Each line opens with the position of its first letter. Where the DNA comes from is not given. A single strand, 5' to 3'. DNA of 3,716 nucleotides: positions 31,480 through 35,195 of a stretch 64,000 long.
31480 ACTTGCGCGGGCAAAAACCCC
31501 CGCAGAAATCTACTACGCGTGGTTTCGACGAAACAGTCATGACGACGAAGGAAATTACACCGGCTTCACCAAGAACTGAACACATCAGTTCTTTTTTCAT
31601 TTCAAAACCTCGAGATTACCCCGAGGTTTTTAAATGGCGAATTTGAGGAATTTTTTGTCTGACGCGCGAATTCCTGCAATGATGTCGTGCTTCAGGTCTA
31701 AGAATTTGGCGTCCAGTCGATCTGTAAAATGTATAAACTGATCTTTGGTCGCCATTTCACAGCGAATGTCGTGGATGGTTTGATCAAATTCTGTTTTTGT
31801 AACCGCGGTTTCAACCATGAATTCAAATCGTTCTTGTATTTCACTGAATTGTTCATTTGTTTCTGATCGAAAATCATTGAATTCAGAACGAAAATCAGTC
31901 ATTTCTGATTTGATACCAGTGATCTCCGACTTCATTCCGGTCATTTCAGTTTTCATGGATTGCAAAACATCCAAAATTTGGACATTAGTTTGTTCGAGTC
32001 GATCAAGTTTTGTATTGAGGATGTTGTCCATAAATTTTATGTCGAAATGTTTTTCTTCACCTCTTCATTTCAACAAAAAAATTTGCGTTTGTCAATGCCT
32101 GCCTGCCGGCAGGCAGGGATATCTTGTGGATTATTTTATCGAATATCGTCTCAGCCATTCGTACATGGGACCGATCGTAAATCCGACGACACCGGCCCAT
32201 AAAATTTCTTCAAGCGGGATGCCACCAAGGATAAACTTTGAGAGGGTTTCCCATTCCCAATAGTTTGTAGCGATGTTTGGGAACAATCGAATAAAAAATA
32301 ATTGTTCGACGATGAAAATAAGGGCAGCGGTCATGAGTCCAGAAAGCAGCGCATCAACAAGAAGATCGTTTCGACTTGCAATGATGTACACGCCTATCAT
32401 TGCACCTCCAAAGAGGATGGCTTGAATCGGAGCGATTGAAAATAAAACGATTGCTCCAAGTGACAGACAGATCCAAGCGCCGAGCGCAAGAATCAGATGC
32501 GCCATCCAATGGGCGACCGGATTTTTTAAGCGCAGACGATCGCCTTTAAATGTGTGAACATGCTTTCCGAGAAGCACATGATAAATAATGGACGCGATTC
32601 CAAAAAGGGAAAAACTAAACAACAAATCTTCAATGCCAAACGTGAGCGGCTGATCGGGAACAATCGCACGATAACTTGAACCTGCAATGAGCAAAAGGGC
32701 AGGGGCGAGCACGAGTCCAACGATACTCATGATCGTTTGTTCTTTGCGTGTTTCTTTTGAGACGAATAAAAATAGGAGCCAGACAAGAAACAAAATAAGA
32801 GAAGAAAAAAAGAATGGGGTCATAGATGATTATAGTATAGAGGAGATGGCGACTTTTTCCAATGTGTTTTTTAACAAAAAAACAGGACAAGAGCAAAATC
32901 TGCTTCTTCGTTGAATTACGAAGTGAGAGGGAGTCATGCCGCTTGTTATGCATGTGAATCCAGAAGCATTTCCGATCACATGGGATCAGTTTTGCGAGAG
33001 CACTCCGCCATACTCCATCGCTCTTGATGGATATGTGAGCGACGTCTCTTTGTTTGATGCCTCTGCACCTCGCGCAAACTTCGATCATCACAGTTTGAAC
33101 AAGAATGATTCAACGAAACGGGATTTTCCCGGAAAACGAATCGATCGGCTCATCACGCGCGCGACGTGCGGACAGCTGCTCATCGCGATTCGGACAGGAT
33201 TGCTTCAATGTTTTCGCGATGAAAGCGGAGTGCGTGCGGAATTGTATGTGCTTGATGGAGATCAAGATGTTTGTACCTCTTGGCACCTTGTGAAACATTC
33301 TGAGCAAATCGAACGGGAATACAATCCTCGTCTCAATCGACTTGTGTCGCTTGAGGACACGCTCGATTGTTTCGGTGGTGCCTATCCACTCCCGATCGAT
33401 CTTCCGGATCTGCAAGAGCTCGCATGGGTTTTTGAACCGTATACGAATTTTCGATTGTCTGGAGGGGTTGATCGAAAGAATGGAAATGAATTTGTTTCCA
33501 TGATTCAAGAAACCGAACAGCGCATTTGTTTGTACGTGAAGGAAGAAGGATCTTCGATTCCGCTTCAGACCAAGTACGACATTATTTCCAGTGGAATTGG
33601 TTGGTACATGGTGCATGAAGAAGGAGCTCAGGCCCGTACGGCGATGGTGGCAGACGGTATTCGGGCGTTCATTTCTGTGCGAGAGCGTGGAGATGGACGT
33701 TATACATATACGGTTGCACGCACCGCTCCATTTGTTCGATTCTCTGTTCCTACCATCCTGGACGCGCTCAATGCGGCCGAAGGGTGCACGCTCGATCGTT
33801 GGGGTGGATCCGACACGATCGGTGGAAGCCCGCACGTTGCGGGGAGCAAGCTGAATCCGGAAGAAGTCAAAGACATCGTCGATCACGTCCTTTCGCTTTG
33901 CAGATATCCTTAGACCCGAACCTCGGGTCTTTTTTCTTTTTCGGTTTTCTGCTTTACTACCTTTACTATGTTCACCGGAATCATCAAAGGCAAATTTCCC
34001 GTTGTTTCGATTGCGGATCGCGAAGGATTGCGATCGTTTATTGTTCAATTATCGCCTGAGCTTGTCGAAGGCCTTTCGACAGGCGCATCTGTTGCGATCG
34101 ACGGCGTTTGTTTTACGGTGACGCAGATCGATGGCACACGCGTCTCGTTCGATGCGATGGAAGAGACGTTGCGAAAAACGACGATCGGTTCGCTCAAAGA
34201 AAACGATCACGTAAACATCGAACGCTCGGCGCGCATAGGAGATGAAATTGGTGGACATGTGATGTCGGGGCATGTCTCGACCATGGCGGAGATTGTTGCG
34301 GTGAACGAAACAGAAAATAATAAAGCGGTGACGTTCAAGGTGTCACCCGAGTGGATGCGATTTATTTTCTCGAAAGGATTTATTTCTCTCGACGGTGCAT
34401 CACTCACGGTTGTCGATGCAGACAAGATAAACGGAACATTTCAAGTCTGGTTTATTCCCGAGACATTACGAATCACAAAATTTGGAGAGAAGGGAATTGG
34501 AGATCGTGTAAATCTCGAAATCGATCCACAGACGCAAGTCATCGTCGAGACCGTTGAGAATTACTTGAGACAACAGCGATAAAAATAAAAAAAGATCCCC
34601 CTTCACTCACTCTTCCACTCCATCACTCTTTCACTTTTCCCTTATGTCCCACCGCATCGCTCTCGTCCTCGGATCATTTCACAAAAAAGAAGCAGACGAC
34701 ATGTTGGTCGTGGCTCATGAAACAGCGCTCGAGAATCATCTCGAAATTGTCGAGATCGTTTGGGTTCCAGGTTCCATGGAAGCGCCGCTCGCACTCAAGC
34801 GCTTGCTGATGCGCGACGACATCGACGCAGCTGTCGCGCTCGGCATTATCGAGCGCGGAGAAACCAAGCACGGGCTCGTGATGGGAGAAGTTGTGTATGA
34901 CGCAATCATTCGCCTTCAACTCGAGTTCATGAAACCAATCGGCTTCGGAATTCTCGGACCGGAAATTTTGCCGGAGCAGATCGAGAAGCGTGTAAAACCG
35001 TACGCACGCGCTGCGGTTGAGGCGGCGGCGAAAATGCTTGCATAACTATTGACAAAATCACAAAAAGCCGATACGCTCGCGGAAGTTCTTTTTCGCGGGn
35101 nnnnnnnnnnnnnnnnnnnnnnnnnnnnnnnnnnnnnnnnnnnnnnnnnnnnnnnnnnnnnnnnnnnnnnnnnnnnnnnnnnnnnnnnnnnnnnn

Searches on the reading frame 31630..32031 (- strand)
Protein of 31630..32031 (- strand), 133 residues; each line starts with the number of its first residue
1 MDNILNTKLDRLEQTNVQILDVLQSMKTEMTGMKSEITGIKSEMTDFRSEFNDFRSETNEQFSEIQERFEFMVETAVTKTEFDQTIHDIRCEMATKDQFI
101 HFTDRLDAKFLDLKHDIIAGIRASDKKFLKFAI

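Call 32: search_protein_families(library=pfam, proteins=[window:31630-32031:-], max_evalue=0.001)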
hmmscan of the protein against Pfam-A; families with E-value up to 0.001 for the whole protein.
window:31630-32031:- (133 aa): 2 families
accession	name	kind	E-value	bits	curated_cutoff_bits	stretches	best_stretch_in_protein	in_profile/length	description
PF00038.26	Filament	-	0.00035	20.7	40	1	3-96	192-282/313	Intermediate filament protein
PF06785.16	UPF0242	-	0.00086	19.9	33.5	0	6-117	89-187/194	Uncharacterised protein family (UPF0242) N-terminus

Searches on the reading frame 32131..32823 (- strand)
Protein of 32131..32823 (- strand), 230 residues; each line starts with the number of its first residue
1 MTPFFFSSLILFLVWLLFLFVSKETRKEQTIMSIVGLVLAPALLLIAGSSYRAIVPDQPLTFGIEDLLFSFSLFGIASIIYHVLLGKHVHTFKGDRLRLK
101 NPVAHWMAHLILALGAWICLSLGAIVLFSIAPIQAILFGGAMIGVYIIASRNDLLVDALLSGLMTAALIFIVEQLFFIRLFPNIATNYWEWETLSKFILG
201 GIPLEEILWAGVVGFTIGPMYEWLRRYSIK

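Call 11: search_protein_families(library=pfam, proteins=[window:32131-32823:-], max_evalue=0.001)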
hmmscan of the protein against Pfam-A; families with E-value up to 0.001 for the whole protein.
window:32131-32823:- (230 aa): 1 family
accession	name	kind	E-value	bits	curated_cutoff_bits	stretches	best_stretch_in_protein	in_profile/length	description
PF18916.5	Lycopene_cyc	-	9.3e-07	29.8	27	1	138-224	9-92/92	Lycopene cyclase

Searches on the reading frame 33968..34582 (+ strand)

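Call 33: search_protein_families(library=pfam, proteins=[window:33968-34582:+], max_evalue=0.001)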
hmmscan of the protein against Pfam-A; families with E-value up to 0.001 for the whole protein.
window:33968-34582:+ (204 aa): 1 family
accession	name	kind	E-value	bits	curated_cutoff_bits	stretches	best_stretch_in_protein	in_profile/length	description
PF00677.23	Lum_binding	-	1.2e-43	147.5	27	2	100-186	1-86/86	Lumazine binding domain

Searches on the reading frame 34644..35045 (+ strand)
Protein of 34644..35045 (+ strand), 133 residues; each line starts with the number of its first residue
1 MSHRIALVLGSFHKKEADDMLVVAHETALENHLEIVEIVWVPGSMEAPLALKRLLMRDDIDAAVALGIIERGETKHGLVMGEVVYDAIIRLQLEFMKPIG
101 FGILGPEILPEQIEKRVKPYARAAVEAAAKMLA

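Call 33: search_protein_families(library=pfam, proteins=[window:34644-35045:+], max_evalue=0.001)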
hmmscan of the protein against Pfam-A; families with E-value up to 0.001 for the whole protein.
window:34644-35045:+ (133 aa): 1 family
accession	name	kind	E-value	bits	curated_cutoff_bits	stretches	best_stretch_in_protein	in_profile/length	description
PF00885.24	DMRL_synthase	-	1.8e-26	93.2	26.7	1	3-132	2-135/139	6,7-dimethyl-8-ribityllumazine synthase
